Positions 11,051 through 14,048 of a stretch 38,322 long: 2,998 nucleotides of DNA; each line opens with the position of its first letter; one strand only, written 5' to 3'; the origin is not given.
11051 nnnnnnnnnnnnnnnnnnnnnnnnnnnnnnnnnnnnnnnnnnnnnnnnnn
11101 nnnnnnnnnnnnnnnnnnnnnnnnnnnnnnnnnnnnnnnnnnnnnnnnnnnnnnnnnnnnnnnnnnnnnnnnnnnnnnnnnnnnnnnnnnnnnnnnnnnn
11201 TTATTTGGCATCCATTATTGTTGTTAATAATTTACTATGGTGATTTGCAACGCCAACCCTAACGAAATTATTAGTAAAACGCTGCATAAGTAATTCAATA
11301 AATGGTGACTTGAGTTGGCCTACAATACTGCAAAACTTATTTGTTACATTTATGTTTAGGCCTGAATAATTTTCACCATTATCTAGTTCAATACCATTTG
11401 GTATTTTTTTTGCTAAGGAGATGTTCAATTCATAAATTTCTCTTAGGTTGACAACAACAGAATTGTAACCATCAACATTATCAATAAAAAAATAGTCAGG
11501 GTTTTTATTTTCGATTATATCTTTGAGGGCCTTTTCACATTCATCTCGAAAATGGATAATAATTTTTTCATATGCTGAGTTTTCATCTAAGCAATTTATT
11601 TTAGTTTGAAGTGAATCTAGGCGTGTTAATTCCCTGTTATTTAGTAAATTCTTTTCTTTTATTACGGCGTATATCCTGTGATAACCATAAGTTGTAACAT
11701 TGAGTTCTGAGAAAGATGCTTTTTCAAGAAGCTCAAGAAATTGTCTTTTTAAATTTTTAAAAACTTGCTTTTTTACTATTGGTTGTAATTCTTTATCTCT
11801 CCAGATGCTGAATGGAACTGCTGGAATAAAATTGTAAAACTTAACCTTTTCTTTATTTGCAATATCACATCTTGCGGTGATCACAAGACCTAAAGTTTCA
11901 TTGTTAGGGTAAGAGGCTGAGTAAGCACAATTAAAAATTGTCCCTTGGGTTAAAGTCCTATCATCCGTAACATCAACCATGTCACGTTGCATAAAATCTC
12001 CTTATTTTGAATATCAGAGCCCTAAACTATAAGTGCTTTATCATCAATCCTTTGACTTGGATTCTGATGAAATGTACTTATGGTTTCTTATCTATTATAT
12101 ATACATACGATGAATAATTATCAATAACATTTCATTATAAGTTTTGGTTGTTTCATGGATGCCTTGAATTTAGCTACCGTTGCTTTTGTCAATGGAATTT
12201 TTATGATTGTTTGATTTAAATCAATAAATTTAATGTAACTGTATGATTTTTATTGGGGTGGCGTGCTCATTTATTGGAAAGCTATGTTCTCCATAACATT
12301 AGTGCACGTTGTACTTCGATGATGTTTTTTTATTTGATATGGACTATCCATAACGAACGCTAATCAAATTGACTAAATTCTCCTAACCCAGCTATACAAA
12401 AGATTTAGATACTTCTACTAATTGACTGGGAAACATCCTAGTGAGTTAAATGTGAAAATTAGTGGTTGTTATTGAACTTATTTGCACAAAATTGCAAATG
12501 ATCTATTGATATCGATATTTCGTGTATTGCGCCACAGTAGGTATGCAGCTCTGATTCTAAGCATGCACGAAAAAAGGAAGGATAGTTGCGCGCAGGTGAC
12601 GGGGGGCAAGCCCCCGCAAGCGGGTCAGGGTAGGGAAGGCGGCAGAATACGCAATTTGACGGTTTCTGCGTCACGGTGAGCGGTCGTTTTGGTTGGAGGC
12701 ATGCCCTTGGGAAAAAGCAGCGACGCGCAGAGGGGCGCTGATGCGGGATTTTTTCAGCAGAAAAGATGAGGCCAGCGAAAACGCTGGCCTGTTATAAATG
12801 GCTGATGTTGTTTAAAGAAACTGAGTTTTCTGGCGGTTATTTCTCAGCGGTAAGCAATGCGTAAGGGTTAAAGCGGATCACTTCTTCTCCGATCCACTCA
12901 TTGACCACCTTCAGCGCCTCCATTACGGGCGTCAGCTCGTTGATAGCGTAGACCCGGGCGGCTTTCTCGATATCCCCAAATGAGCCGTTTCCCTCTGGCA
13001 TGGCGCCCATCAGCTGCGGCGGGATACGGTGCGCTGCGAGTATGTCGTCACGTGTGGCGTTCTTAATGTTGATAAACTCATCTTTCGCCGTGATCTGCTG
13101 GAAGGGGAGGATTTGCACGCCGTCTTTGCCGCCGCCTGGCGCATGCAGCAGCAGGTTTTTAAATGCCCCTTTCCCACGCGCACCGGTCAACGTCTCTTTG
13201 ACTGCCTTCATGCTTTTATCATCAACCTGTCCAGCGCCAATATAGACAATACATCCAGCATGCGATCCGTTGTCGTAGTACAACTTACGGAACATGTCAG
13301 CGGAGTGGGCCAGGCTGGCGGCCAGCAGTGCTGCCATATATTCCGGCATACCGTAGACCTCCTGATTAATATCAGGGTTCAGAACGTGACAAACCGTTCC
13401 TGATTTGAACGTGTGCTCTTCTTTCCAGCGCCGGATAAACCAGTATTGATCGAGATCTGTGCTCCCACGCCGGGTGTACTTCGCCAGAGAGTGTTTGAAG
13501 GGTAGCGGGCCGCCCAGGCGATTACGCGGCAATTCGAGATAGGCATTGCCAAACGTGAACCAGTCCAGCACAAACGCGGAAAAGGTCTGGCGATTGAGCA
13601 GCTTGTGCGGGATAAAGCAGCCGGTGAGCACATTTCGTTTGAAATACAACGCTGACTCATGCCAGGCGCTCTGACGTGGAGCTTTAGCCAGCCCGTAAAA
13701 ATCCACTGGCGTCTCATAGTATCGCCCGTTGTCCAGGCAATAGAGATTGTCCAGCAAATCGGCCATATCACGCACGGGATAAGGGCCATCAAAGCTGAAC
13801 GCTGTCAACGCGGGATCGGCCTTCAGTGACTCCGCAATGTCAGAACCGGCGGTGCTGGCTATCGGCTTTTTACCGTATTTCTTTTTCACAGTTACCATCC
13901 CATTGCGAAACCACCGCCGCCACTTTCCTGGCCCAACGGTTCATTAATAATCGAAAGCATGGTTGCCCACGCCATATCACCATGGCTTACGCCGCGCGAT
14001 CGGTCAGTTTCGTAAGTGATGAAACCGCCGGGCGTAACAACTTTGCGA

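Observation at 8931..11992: Two-gene low-GC cassette in the P2 tin/old hotspot: unknown 263-aa protein plus SF1 (Upf1-like) helicase, unassigned candidate defence system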

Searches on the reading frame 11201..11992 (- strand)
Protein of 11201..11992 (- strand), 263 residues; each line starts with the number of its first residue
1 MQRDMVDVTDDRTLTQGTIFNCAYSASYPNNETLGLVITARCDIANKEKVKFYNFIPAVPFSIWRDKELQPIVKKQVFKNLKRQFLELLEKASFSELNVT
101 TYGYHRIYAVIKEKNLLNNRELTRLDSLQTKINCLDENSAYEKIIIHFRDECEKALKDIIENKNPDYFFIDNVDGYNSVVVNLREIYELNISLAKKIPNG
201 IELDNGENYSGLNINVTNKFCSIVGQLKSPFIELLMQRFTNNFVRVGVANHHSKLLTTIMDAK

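Call 3: search_protein_families(library=padloc, proteins=[window:11201-11992:-], max_evalue=0.1)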
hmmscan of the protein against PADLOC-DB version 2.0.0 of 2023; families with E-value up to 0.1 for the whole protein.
window:11201-11992:- (263 aa): 0 families

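Call 4: search_protein_families(library=pfam, proteins=[window:11201-11992:-], max_evalue=0.1)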
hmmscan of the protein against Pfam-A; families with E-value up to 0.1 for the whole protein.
window:11201-11992:- (263 aa): 0 families

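Call 5: search_protein_families(library=ncbifam, proteins=[window:11201-11992:-], max_evalue=0.1)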
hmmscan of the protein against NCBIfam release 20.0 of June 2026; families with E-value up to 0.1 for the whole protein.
window:11201-11992:- (263 aa): 1 family
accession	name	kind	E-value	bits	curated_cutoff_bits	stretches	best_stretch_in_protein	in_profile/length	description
NF041025.1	antiphage_deaminase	equivalog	0.003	16.5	400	1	135-255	24-143/437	anti-phage dCTP deaminase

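Call 9: find_homologous_proteins(query=window:11201-11992:-)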
Query window:11201-11992:- (263 aa): 82 proteins with E <= 0.001 among 413 candidates.
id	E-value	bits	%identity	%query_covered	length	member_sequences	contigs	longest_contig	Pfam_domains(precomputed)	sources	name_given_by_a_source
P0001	1.7e-168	576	98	100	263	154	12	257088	-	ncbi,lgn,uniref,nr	ncbi:hypothetical protein GJJ17_21770 [Klebsiella pneumoniae]|uniref:hypothetical protein n=1 Tax=Kl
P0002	1.0e-154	531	90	100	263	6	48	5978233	-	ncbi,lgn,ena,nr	ncbi:hypothetical protein ORL38_14825 [Klebsiella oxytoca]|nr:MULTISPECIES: hypothetical protein [Kl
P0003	3.9e-127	441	74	100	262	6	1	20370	-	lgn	-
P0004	1.8e-125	435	73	100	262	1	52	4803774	-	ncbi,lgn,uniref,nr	ncbi:hypothetical protein ACP26F_18050 [Franconibacter pulveris 1160]|uniref:hypothetical protein n=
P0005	6.7e-125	434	74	100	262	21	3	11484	-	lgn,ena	-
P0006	7.3e-123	427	71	100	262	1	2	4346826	-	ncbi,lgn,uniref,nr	ncbi:hypothetical protein LMA04_17100 [Pseudescherichia vulneris]|uniref:hypothetical protein n=1 Ta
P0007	3.4e-121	421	71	100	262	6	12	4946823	-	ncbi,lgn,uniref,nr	ncbi:hypothetical protein QY873_06275 [Klebsiella pneumoniae subsp. pneumoniae]|uniref:hypothetical 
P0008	1.0e-118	413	70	100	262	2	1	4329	-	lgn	-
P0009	1.7e-118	413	70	100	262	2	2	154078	-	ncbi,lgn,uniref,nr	ncbi:hypothetical protein [Citrobacter sp. MNAZ 1397]|uniref:hypothetical protein n=1 Tax=Enterobact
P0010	1.8e-118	413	70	99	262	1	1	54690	-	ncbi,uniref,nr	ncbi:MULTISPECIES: hypothetical protein [Raoultella]|uniref:hypothetical protein n=1 Tax=Raoultella 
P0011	2.5e-110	386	66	99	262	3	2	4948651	-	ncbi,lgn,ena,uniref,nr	ncbi:hypothetical protein ACK327_10440 [Aeromonas dhakensis]|uniref:hypothetical protein n=1 Tax=Aer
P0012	1.4e-105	370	61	100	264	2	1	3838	-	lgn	-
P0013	1.2e-104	367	62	100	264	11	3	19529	-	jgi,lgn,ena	-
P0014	1.2e-104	367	62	98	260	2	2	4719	-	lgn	-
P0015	1.4e-104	367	60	100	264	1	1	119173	-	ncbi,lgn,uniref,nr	ncbi:hypothetical protein LLQ54_19550 [Rouxiella badensis]|uniref:hypothetical protein n=1 Tax=Rouxi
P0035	2.0e-19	88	29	94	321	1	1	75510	-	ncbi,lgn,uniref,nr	ncbi:MAG: hypothetical protein Q8S03_09605 [Brevundimonas sp.]|uniref:hypothetical protein n=1 Tax=B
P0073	1.1e-13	69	28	94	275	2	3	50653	-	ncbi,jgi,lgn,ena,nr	ncbi:MAG: hypothetical protein H6R00_1405 [Proteobacteria bacterium]|nr:hypothetical protein [Pseudo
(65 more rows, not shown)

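Call 11: find_encoding_contigs(protein=P0035, flank=6000, max_places=3)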
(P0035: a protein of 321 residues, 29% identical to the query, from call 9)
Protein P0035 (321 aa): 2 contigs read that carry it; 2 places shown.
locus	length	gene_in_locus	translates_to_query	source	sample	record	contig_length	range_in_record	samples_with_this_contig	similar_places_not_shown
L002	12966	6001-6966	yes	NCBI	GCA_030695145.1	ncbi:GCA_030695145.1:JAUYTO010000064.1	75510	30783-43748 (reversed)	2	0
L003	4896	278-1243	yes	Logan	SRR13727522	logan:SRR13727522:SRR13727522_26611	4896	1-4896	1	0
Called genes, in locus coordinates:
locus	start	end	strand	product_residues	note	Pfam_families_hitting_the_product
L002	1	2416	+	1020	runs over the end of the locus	PF12705:PDDEXK_1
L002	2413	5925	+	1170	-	PF00580:UvrD-helicase, PF13245:AAA_19 (weak), PF00580:UvrD-helicase, PF13361:UvrD_C, PF13538:UvrD_C_2 (faint), PF12705:PDDEXK_1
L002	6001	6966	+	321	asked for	-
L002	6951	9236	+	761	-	PF00580:UvrD-helicase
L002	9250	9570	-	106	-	PF01381:HTH_3 (weak)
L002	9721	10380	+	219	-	-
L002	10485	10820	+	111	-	PF00085:Thioredoxin, PF13098:Thioredoxin_2, PF13905:Thioredoxin_8 (faint)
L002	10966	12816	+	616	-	PF05960:DUF885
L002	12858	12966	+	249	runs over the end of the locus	PF01746:tRNA_m1G_MT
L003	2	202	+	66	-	?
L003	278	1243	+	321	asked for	-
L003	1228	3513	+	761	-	PF00580:UvrD-helicase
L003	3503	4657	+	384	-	-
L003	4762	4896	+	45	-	?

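Call 12: find_encoding_contigs(protein=P0073, flank=6000, max_places=3)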
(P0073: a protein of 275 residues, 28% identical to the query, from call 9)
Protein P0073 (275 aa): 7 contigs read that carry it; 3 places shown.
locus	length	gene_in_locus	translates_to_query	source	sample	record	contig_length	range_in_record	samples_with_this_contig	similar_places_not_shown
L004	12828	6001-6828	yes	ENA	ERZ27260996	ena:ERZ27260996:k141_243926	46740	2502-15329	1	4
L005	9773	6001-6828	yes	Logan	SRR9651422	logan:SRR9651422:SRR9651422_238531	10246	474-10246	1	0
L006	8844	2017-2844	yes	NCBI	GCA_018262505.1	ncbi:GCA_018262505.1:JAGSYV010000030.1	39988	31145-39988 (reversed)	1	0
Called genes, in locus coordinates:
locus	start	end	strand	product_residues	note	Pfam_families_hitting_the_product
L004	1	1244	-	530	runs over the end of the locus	PF00370:FGGY_N, PF02782:FGGY_C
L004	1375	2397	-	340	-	PF01381:HTH_3 (weak), PF13560:HTH_31 (weak)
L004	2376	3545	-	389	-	PF13657:Couple_hipA, PF07804:HipA_C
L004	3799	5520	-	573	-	PF02776:TPP_enzyme_N, PF00205:TPP_enzyme_M, PF02775:TPP_enzyme_C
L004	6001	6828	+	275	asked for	-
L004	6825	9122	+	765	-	PF00580:UvrD-helicase, PF04851:ResIII (faint), PF09848:SLFN-g3_helicase (faint), PF13361:UvrD_C (faint)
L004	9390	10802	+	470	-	PF02952:Fucose_iso_C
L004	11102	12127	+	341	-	PF00356:LacI, PF00532:Peripla_BP_1 (faint), PF13407:Peripla_BP_4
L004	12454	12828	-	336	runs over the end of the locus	PF00795:CN_hydrolase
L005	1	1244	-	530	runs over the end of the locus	PF00370:FGGY_N, PF02782:FGGY_C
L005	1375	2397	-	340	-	PF01381:HTH_3 (weak), PF13560:HTH_31 (weak)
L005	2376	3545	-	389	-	PF13657:Couple_hipA, PF07804:HipA_C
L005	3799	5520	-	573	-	PF02776:TPP_enzyme_N, PF00205:TPP_enzyme_M, PF02775:TPP_enzyme_C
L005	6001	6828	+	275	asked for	-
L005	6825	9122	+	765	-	PF00580:UvrD-helicase, PF04851:ResIII (faint), PF09848:SLFN-g3_helicase (faint), PF13361:UvrD_C (faint)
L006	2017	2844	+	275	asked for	-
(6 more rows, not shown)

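Call 23: predict_structure(alignment_id=A1)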
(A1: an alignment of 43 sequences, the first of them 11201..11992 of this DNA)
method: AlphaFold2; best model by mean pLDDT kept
length: 263 residues; sequences in the alignment: 43
mean_pLDDT: 89.8   pTM: 0.81
mean pLDDT of the five models: 89.8, 89.6, 89.2, 88.9, 88.7
residues with pLDDT >= 90: 193; 70-90: 52; 50-70: 15; < 50: 3
segments of 3 or more residues with pLDDT < 50: none
pLDDT, mean of each block of 10 residues (from residue 1): 84 92 94 93 70 93 94 95 97 95 96 96 97 92 94 95 92 93 92 92 87 91 94 91 61 70 61
secondary structure, 60 per line:
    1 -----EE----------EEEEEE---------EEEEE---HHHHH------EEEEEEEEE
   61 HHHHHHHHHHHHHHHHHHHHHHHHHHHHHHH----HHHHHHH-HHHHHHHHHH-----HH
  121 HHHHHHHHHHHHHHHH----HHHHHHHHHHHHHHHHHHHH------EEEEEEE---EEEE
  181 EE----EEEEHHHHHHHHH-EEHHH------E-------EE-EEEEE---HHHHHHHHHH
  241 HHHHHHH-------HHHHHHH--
elements in order: E18-23 E33-37 H41-45 E52-60 H61-91 H96-102 H104-113 H119-136 H141-160 E167-173 E177-182 E187-190 H191-199 E223-227 H231-247 H255-261

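Call 45: search_protein_representatives(alignment_id=A1)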
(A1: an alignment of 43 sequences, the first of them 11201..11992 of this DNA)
Query: 43 sequences, 285 profile positions. Proteins with E-value up to 0.001 (for the whole library): 1197; up to 1e-10: 689; up to 1e-30: 417. The best 150 are listed.
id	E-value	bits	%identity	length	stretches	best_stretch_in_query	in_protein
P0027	5.5e-88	311.5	-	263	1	1-277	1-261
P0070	8.1e-88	310.9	-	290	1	4-282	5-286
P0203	3.6e-84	299.0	-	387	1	4-281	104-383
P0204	3.1e-82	292.6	-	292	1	7-283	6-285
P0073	6.1e-82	291.6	-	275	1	6-284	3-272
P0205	2.7e-81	289.5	-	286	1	6-282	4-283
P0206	2.2e-80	286.5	-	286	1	5-279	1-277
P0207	6.4e-80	285.0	-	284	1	5-282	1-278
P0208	1.3e-78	280.7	-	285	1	5-283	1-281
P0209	1.4e-78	280.6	-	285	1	5-277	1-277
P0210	4.7e-77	275.6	-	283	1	5-280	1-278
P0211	6.2e-77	275.2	-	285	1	5-280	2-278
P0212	2.0e-76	273.5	-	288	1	5-283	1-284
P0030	2.3e-76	273.3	-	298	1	8-278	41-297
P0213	3.0e-76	272.9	-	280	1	5-277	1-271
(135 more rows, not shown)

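Call 47: search_protein_families(library=phrogs, proteins=[window:11201-11992:-], max_evalue=0.001)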
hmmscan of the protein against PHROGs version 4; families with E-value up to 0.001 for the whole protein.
window:11201-11992:- (263 aa): 0 families

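Call 55: search_solved_structures(query=A1, max_evalue=10, show_alignments=3)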
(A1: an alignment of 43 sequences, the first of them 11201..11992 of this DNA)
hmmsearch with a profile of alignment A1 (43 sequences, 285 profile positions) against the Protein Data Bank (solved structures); distinct sequences matched with E-value up to 10: 7.
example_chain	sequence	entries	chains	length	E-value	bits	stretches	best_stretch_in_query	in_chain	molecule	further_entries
5eoa_A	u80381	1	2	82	0.07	15.7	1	92-167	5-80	Optineurin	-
5eof_A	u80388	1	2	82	0.15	14.6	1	92-167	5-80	Optineurin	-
2l69_A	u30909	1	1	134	0.36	13.4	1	59-175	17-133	Rossmann 2x3 fold protein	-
9nri_BH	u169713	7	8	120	0.54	12.8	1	126-212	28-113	Large ribosomal subunit protein eL8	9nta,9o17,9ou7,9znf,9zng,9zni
6q56_A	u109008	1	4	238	0.85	12.2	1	55-156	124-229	tRNA (adenine(22)-N(1))-methyltransferase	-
6pv7_A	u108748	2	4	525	0.98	12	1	65-146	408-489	Fusion protein of Neuronal acetylcholine receptor subunit alpha-3 and Soluble cytochrome b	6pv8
9ivk_A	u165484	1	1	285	5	9.7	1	65-123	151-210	HBC599 membrane protein binder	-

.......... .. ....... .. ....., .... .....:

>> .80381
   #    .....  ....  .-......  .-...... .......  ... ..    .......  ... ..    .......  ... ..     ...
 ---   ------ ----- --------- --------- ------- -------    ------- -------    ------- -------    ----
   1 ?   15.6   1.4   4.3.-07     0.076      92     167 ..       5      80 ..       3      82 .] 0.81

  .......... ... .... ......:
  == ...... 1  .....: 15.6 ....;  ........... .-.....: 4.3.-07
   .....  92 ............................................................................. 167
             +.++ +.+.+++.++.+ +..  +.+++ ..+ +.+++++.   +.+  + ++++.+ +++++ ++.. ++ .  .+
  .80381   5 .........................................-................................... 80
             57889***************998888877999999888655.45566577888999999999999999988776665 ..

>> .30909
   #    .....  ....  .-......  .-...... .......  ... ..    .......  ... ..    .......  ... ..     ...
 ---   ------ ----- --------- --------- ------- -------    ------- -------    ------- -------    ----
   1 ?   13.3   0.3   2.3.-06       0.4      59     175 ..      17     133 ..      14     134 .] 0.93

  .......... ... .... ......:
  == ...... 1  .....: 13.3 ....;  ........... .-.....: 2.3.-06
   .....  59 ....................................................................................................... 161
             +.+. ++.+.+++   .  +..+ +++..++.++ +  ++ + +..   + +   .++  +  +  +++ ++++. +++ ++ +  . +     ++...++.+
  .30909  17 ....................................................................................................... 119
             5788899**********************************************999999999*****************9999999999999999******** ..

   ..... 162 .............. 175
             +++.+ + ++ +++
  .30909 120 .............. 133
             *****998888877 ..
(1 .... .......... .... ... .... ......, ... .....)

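Call 71: search_protein_families(library=pfam, alignment_id=A1, max_evalue=10)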
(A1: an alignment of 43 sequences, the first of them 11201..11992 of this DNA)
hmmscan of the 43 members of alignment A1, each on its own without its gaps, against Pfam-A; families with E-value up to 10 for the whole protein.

A. member 1, window:11201-11992:- (263 aa): 0 families

B. families by the number of members that match (of 43 scanned): 28 families (the first 25 are shown)
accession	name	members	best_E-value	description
PF14493.12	HTH_40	3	0.0099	Helix-turn-helix domain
PF11450.13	DUF3008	3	0.06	Protein of unknwon function (DUF3008)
PF04919.18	DUF655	1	0.00029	Protein of unknown function (DUF655)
PF20614.3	Mycovirus_RNAse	1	0.0041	Homologues of viral RNAse III, found in viruses infecting fungi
PF13173.12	AAA_14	1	0.0054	AAA domain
PF02194.20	PXA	1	0.0068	PXA domain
PF13713.11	BRX_N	1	0.014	Transcription factor BRX N-terminal domain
PF18876.6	AFF4_CHD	1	0.031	AFF4, C-terminal homology domain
PF20391.3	DUF6686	1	0.032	Family of unknown function (DUF6686)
PF04363.17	DUF496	1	0.048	Protein of unknown function (DUF496)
PF22536.2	POLR3C_WHD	1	0.06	POLR3C, C-terminal winged-helix domain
PF11888.13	DUF3408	1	0.069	Protein of unknown function (DUF3408)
PF22219.1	DUF3829_2nd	1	0.08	DUF3829-like, C-terminal domain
PF16214.10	AC_N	1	0.084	Adenylyl cyclase N-terminal extracellular and transmembrane region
PF01250.22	Ribosomal_S6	1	0.11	Ribosomal protein S6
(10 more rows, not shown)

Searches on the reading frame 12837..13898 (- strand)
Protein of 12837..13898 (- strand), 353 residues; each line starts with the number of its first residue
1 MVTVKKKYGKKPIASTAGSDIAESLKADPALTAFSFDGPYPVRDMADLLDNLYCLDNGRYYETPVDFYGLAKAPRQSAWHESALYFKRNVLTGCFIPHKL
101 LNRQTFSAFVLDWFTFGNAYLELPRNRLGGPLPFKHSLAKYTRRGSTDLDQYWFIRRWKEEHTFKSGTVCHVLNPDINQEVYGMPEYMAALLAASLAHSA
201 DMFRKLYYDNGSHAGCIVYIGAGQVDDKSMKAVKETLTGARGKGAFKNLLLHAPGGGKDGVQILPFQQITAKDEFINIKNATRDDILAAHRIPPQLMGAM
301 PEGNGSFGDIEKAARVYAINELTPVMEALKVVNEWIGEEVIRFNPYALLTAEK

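Call 47: search_protein_families(library=phrogs, proteins=[window:12837-13898:-], max_evalue=0.001)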
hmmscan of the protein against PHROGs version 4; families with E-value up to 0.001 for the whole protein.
window:12837-13898:- (353 aa): 6 families
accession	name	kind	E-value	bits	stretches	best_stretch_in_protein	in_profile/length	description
phrog_68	-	head and packaging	1.6e-144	481.8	1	22-351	12-342/344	portal protein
phrog_8392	-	head and packaging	2.8e-56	190.9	1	6-192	3-186/188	portal protein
phrog_1853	-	unknown function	2e-39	136.1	1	226-352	7-149/159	-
phrog_12726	-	unknown function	5.5e-25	88.4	1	275-351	1-77/79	-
phrog_12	-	head and packaging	1.8e-16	61.3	1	107-328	145-356/646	portal protein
phrog_2662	-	head and packaging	6.9e-11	42.4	1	154-329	175-346/717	portal protein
